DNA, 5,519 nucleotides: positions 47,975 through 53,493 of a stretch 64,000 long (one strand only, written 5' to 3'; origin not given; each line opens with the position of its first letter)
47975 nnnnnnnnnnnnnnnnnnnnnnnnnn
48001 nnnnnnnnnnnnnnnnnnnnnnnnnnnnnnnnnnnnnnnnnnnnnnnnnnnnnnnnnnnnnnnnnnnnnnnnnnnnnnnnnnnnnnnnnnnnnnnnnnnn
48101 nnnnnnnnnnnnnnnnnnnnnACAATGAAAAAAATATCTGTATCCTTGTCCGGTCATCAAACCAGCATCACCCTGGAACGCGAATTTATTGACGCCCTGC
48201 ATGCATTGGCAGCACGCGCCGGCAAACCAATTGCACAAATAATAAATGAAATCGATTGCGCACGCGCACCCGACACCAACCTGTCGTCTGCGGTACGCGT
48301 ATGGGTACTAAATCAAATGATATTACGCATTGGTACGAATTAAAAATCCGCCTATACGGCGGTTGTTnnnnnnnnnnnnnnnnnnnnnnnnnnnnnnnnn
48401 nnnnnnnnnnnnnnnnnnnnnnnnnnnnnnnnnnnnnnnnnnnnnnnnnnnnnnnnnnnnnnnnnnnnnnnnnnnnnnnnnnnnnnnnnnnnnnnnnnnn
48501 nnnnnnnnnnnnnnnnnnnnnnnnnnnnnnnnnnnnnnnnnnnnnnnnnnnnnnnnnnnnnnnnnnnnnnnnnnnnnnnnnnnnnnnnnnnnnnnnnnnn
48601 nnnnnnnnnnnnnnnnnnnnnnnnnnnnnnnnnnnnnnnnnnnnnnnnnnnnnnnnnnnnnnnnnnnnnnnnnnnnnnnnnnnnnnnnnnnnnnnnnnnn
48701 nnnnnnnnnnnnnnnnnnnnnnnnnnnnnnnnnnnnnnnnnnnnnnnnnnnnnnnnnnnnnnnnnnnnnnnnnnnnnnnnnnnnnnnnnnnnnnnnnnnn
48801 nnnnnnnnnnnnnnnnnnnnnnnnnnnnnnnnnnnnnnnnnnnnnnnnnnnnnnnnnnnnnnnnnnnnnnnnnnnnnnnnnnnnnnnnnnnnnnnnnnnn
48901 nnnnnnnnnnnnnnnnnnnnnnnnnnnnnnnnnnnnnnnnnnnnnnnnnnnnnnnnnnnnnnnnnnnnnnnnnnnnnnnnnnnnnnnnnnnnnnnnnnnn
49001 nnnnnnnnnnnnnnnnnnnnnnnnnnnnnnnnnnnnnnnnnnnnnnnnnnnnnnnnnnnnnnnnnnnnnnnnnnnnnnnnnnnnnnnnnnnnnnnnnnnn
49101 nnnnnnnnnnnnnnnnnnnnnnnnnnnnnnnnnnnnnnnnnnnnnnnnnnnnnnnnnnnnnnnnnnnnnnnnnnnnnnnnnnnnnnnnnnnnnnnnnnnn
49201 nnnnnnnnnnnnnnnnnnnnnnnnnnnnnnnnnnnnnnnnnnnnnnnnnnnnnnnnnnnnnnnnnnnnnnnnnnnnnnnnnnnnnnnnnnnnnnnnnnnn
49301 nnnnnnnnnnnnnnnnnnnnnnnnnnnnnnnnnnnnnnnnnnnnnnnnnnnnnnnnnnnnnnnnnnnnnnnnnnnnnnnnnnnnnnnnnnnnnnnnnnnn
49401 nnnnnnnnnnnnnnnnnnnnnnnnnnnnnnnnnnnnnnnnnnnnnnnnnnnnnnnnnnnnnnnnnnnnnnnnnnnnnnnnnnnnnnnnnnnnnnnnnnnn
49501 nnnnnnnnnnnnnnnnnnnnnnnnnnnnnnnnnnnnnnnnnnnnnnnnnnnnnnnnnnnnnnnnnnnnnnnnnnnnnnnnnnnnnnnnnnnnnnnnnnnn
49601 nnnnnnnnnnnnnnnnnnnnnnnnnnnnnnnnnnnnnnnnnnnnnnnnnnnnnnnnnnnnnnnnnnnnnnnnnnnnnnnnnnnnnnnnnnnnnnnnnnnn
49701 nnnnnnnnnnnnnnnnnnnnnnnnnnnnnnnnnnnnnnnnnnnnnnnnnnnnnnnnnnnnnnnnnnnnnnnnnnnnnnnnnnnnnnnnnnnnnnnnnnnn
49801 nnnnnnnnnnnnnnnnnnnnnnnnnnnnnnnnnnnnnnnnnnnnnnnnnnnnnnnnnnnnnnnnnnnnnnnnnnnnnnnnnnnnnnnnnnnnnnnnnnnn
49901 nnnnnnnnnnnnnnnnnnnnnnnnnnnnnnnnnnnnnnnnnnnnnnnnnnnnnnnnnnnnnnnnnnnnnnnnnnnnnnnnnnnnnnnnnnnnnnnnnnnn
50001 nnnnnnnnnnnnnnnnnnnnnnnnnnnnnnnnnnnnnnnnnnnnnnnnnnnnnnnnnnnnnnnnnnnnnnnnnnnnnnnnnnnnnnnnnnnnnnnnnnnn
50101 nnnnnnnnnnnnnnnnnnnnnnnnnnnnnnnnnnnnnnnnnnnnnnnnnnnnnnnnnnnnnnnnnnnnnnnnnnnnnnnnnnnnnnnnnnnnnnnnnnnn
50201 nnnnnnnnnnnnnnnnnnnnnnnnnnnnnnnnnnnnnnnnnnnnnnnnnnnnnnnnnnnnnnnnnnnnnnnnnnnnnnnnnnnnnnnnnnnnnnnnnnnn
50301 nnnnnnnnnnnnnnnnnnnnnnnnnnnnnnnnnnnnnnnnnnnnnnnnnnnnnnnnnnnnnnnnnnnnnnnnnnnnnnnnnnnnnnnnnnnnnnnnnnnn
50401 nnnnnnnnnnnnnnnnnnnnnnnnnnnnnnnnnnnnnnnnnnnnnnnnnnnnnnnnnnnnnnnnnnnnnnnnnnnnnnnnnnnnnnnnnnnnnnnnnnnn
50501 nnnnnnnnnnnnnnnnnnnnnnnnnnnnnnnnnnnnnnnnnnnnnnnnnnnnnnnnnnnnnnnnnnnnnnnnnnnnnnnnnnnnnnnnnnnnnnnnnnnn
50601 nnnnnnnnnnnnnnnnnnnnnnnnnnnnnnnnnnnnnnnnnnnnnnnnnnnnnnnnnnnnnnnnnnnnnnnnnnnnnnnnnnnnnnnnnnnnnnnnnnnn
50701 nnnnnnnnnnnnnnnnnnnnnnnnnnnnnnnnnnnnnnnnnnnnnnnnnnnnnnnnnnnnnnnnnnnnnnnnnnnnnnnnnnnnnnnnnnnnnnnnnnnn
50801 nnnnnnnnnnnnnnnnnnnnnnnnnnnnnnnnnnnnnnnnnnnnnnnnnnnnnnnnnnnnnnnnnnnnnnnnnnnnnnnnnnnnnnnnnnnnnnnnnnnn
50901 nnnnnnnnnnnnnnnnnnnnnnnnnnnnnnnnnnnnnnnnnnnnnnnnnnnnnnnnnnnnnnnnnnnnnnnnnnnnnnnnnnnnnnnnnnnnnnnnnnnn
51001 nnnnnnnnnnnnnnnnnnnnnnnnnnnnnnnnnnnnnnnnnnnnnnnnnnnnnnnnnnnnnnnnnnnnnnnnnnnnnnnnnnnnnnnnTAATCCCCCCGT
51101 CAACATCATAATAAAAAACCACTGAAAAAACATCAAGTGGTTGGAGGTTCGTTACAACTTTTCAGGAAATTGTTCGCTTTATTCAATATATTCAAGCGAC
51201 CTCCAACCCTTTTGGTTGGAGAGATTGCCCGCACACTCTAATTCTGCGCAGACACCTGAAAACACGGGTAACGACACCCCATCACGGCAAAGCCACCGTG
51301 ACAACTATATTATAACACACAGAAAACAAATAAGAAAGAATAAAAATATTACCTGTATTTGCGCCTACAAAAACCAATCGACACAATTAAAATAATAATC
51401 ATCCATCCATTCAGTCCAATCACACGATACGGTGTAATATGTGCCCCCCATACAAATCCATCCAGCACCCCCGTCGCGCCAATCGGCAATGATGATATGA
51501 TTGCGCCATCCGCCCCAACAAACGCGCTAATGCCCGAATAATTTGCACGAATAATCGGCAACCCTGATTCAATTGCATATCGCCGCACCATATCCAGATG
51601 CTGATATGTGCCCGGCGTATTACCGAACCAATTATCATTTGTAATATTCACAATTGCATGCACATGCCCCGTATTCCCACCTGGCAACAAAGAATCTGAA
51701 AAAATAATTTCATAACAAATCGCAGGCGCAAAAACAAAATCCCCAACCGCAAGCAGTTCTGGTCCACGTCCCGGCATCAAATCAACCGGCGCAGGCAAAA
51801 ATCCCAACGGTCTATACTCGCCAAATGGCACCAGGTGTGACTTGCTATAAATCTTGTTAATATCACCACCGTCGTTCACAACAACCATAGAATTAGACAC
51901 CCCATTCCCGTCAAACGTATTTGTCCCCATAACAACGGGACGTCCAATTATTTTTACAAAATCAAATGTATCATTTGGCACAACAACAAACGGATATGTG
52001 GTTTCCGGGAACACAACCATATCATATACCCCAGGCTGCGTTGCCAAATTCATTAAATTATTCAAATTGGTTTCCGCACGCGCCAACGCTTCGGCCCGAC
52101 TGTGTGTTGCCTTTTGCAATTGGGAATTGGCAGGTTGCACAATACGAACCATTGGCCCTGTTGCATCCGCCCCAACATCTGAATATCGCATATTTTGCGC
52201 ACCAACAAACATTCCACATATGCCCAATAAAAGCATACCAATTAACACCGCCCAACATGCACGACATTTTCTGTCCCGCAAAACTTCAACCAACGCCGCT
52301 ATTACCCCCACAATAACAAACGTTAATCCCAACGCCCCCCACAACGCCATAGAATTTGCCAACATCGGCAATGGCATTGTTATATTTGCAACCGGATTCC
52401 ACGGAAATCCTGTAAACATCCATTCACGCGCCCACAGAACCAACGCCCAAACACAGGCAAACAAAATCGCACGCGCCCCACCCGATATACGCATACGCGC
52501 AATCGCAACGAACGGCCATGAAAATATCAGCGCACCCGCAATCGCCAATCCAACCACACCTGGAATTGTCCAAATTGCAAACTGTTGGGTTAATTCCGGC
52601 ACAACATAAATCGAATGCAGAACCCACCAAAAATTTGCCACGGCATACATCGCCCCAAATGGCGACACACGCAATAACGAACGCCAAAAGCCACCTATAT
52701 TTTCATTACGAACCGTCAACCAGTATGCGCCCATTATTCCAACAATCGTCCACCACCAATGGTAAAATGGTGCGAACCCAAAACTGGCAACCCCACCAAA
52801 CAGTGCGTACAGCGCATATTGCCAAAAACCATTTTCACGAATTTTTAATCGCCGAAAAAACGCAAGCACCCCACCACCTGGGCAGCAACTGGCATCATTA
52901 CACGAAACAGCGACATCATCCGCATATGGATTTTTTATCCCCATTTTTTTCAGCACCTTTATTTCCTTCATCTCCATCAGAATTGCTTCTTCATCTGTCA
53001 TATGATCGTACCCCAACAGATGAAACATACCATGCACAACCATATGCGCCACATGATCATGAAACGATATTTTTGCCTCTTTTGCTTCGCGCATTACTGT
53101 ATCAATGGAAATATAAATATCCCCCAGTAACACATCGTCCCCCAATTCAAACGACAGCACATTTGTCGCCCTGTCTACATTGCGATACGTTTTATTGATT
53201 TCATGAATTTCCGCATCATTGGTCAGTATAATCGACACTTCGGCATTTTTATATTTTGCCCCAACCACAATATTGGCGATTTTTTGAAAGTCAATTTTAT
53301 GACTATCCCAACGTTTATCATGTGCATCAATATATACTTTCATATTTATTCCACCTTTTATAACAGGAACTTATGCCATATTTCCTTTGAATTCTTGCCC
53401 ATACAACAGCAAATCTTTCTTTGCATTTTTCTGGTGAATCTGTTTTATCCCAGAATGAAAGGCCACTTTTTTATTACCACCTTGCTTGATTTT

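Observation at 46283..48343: Tightly packed four-gene operon of unknowns ending in an RHH regulator, next to the giant Cys-rich protein gene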

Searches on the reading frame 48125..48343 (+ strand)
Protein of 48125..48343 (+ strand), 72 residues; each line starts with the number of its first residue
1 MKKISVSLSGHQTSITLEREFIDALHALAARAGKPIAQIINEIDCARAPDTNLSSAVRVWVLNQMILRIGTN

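Call 3: search_protein_families(library=pfam, proteins=[window:48125-48343:+], max_evalue=0.1)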
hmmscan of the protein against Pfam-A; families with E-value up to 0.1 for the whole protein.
window:48125-48343:+ (72 aa): 2 families
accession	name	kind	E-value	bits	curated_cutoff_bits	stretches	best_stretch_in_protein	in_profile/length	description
PF13467.12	RHH_4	-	5.7e-20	71.6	25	1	2-64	2-66/67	Ribbon-helix-helix domain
PF01402.27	RHH_1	-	0.006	16.9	20.5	1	13-40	2-29/39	Ribbon-helix-helix protein, copG family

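Call 4: search_protein_families(library=ncbifam, proteins=[window:48125-48343:+], max_evalue=0.1)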
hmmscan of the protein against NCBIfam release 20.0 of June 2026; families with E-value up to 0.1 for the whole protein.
window:48125-48343:+ (72 aa): 0 families

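Call 5: search_protein_families(library=padloc, proteins=[window:48125-48343:+], max_evalue=1)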
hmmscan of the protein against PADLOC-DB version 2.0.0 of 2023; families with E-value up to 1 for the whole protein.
window:48125-48343:+ (72 aa): 0 families

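Call 6: search_protein_families(library=phrogs, proteins=[window:48125-48343:+], max_evalue=1)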
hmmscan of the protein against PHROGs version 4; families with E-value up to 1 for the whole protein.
window:48125-48343:+ (72 aa): 1 family
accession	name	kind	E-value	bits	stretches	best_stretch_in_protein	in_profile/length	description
phrog_3887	-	transcription regulation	0.28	12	1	13-41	21-49/61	transcriptional regulator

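Call 83: search_dna_similar(query=window:48125-48340:+, collection=plasmids, mode=protein, max_evalue=0.001, max_rows=12)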
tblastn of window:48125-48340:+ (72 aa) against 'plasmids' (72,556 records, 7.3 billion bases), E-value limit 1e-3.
Records with a match: 11; places in all: 11; records where one place covers at least 80% of the query: 11.
Best place of each record, by identity: <60% 11.
By first word of the organism name: Sinorhizobium 4; Novosphingobium 2; Shinella 1; Methylobacterium 1; Xanthobacter 1; Sphingomonas 1; Qipengyuania 1.
By predicted mobility (MOB-suite, as given by PLSDB): non-mobilizable 8; conjugative 2; mobilizable 1.
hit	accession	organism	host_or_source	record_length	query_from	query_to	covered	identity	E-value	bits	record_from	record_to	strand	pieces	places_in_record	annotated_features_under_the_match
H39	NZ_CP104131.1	Sinorhizobium sp. K101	Phaseolus vulgaris,cell ...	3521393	3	71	96%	47.8%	1e-9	59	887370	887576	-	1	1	none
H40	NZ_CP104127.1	Sinorhizobium sp. M103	Phaseolus vulgaris,cell ...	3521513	3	71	96%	47.8%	1e-9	59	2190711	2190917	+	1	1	none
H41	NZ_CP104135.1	Sinorhizobium sp. C101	Phaseolus vulgaris,cell ...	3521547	3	71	96%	47.8%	1e-9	59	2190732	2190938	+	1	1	none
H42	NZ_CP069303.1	Shinella sp. PSBB067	monoisolate,Minnesota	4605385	1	72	100%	43.1%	5e-10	60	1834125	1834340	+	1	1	none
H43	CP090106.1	Sinorhizobium meliloti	Medicago,Cell culture,Plant nodule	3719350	3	62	83%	50.0%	9e-9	56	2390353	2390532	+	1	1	ribbon-helix-helix domain-containing protein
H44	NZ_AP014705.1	Methylobacterium aquaticum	-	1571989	3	62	83%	46.7%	3e-7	52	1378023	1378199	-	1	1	none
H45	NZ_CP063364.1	Xanthobacter dioxanivorans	pure culture,active sludge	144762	3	63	85%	42.6%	2e-5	47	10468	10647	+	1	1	ribbon-helix-helix domain-containing protein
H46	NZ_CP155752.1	Sphingomonas parapaucimobilis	Chinese cabbage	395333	3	62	83%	42.9%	5e-4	43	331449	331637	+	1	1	ribbon-helix-helix domain-containing protein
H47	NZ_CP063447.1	Novosphingobium sp. ES2-1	mixed culture,activated sludge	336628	3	65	88%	39.7%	2e-5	47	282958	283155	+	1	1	ribbon-helix-helix domain-containing protein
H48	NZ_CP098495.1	Qipengyuania citrea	whole organism,South China Sea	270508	2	64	88%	37.9%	9e-5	45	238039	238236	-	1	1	ribbon-helix-helix domain-containing protein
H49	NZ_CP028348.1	Novosphingobium sp. THN1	cell culture,surface water of Lake Taihu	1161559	3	65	88%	36.4%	8e-5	45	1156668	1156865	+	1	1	record has no annotation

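Call 88: get_annotated_region(hit=H43, flank=3500)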
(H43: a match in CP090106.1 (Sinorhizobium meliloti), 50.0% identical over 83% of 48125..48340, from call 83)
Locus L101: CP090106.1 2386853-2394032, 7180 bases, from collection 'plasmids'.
description: Sinorhizobium meliloti strain Ak57 plasmid pSymB, complete sequence
organism: Sinorhizobium meliloti (NCBI taxid 382)
taxonomy: Bacteria; Pseudomonadota; Alphaproteobacteria; Hyphomicrobiales; Rhizobiaceae; Sinorhizobium; Sinorhizobium meliloti
host: -; source: Medicago,Cell culture,Plant nodule; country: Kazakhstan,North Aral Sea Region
typing (MOB-suite, as given by PLSDB): non-mobilizable
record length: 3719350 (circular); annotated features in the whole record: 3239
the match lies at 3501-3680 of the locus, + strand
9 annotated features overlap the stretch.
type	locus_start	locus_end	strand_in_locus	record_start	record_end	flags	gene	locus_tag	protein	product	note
CDS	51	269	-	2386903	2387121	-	-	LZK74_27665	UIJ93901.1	hypothetical protein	-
CDS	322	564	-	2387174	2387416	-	-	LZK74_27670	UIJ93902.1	hypothetical protein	-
CDS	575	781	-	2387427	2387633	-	-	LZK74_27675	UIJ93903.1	hypothetical protein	-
CDS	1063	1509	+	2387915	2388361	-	-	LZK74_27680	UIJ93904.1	DUF2267 domain-containing protein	-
CDS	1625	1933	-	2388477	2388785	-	-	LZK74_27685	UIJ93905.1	DUF2853 family protein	-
CDS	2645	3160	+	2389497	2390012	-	-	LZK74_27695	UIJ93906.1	SspB family protein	-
CDS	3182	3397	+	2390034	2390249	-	-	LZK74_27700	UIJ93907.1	DUF4169 family protein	-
CDS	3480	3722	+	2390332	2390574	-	-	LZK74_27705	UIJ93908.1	ribbon-helix-helix domain-containing protein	-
CDS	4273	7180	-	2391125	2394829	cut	-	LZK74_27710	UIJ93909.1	AsmA family protein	-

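Call 89: get_annotated_region(hit=H45, flank=3500)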
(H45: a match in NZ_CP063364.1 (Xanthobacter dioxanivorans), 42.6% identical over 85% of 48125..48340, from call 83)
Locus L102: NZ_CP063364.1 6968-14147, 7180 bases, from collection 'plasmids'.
description: Xanthobacter dioxanivorans strain YN2 plasmid unnamed2, complete sequence
organism: Xanthobacter dioxanivorans (NCBI taxid 2528964)
taxonomy: Bacteria; Pseudomonadota; Alphaproteobacteria; Hyphomicrobiales; Xanthobacteraceae; Xanthobacter; Xanthobacter dioxanivorans
host: -; source: pure culture,active sludge; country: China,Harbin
typing (MOB-suite, as given by PLSDB): non-mobilizable
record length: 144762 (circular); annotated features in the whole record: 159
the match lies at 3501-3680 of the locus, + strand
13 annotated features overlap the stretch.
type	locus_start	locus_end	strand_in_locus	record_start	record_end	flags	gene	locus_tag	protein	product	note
CDS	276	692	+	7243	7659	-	-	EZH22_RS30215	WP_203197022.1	hypothetical protein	-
CDS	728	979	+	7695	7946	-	-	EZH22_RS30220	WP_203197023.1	hypothetical protein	-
CDS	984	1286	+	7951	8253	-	-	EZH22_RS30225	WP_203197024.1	hypothetical protein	-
CDS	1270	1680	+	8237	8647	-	-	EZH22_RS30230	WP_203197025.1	helix-turn-helix transcriptional regulator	-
CDS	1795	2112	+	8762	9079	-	-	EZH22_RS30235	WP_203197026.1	hypothetical protein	-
CDS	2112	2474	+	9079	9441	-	-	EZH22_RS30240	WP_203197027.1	hypothetical protein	-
CDS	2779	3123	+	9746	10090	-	-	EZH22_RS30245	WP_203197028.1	hypothetical protein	-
CDS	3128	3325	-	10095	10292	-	-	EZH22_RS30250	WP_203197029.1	hypothetical protein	-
CDS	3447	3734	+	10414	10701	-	-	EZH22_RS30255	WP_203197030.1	ribbon-helix-helix domain-containing protein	-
CDS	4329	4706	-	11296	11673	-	-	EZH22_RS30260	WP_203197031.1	HPP family protein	-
CDS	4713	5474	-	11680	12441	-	-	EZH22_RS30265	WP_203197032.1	haloacid dehalogenase type II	GO:0006805 - xenobiotic metabolic process [Evidence IEA]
CDS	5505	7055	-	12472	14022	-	-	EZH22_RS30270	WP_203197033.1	cation acetate symporter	-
CDS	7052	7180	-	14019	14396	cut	-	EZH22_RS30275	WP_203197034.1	DUF485 domain-containing protein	-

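Call 90: get_annotated_region(hit=H47, flank=3500)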
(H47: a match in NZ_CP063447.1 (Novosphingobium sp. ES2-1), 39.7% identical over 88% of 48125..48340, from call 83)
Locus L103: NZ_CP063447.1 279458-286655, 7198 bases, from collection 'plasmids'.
description: Novosphingobium sp. ES2-1 plasmid p2, complete sequence
organism: Novosphingobium sp. ES2-1 (NCBI taxid 2780074)
taxonomy: Bacteria; Pseudomonadota; Alphaproteobacteria; Sphingomonadales; Sphingomonadaceae; Novosphingobium; Novosphingobium sp. ES2-1
host: -; source: mixed culture,activated sludge; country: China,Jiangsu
typing (MOB-suite, as given by PLSDB): conjugative; relaxase MOBF; mating-pair formation MPF_F
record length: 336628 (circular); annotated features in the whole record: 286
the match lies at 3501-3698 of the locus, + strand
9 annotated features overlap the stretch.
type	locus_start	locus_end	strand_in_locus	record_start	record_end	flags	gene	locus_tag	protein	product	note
CDS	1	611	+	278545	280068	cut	-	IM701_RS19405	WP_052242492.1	radical SAM protein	-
CDS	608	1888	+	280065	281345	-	-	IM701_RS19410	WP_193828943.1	nitric oxide synthase oxygenase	GO:0006809 - nitric oxide biosynthetic process [Evidence IEA]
CDS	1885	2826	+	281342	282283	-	-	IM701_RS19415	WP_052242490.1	glycosyltransferase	-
CDS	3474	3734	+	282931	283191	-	-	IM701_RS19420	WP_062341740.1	ribbon-helix-helix domain-containing protein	-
CDS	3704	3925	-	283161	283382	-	-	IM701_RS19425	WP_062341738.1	hypothetical protein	-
CDS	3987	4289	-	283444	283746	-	-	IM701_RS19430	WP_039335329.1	hypothetical protein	-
CDS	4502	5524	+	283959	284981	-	-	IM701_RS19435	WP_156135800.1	metalloregulator ArsR/SmtB family transcription factor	-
CDS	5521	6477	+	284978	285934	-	metF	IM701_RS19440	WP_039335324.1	methylenetetrahydrofolate reductase [NAD(P)H]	GO:0009086 - methionine biosynthetic process [Evidence IEA]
CDS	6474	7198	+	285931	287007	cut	-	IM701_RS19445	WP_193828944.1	homocysteine S-methyltransferase family protein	-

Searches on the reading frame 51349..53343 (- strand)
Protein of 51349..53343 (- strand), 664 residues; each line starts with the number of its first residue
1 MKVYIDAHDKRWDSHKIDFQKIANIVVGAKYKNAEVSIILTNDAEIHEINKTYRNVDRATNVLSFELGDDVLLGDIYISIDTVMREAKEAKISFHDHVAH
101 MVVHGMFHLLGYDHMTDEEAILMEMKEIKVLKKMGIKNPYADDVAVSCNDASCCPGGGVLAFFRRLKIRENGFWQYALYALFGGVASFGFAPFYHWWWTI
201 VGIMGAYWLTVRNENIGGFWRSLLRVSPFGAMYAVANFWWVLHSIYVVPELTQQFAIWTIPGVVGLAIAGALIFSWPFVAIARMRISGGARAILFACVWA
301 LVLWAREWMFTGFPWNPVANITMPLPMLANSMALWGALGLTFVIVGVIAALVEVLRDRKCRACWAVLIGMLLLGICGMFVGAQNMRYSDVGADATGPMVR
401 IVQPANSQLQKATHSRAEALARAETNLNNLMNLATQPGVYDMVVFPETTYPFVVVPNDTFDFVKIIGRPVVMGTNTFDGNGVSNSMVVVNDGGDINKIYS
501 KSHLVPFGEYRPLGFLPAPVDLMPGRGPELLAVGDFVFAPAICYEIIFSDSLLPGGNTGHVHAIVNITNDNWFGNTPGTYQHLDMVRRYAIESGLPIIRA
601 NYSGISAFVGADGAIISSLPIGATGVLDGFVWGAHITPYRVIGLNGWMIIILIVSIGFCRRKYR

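Call 3: search_protein_families(library=pfam, proteins=[window:51349-53343:-], max_evalue=0.1)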
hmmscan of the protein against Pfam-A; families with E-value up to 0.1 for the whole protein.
window:51349-53343:- (664 aa): 4 families
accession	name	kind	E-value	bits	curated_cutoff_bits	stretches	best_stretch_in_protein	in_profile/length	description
PF02130.23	YbeY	-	8.7e-35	119.8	25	1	20-133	12-128/129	Endoribonuclease YbeY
PF00795.27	CN_hydrolase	-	5.8e-21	75.4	23.2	1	440-627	33-242/256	Carbon-nitrogen hydrolase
PF20154.4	LNT_N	-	5.8e-16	59.5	27.1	1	183-347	2-156/159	Apolipoprotein N-acyltransferase N-terminal domain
PF00413.30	Peptidase_M10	-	0.071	13.4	24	0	93-134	103-144/159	Matrixin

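Call 4: search_protein_families(library=ncbifam, proteins=[window:51349-53343:-], max_evalue=0.1)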
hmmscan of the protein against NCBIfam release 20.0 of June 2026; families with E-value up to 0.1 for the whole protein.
window:51349-53343:- (664 aa): 4 families
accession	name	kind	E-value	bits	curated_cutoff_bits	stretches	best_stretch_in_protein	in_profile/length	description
TIGR00546.1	lnt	equivalog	1.3e-67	228.7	132.9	1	229-614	1-394/395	apolipoprotein N-acyltransferase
TIGR00043.2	TIGR00043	equivalog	8.1e-38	129.3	45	1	11-137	6-145/146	rRNA maturation RNase YbeY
NF010570.0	PRK13963.1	equivalog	9e-28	97.3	274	1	20-141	136-261/261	rRNA maturation RNase YbeY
NF008934.0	PRK12291.1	equivalog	2.2e-11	43.7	427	1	399-578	197-378/419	apolipoprotein N-acyltransferase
